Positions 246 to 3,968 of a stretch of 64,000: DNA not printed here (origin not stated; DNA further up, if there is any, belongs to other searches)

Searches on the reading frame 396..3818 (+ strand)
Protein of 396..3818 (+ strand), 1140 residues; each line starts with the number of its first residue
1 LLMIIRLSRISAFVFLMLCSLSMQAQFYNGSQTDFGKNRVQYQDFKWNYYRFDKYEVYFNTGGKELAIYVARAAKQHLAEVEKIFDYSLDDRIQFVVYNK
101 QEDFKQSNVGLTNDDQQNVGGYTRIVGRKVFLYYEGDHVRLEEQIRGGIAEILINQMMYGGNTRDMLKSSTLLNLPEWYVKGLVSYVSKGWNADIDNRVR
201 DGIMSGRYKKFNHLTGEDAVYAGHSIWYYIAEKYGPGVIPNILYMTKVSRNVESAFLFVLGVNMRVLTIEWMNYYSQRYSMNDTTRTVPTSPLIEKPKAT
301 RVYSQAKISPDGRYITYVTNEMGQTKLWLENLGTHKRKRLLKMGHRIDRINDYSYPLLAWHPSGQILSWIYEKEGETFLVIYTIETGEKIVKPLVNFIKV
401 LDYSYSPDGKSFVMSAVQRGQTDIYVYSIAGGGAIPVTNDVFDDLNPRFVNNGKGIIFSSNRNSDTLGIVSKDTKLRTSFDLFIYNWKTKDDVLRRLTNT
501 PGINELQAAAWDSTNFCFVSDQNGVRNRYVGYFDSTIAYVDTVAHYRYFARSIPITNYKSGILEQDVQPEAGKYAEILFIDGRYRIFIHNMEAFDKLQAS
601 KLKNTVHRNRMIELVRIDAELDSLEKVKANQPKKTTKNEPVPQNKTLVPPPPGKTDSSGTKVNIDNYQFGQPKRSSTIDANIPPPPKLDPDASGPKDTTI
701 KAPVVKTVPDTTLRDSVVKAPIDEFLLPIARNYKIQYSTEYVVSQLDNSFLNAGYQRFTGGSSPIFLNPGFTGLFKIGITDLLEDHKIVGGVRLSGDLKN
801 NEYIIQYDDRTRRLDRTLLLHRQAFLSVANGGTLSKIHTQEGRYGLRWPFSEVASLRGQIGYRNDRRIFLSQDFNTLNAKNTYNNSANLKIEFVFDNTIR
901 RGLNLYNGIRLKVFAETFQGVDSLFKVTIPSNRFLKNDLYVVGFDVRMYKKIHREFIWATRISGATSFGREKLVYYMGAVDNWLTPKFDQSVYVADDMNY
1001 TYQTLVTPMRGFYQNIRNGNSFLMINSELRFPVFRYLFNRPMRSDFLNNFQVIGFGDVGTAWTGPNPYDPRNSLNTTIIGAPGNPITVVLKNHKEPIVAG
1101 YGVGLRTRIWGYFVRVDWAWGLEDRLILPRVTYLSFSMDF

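Call 41: search_protein_families(library=ncbifam, proteins=[window:396-3818:+], max_evalue=0.00001)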
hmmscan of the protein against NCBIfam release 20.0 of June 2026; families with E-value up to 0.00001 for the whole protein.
window:396-3818:+ (1140 aa): 3 families
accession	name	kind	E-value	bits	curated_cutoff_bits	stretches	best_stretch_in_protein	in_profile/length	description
TIGR02800.1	propeller_TolB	equivalog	7.9e-20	71.2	343.15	1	359-464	197-301/418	Tol-Pal system beta propeller repeat protein TolB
NF003124.0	PRK04043.1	equivalog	1e-08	34.4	428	0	405-464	240-299/419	Tol-Pal system protein TolB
NF033523.0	lasso_peptidase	equivalog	1.2e-06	27.6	400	0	401-463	91-153/638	Atxe2 family lasso peptide isopeptidase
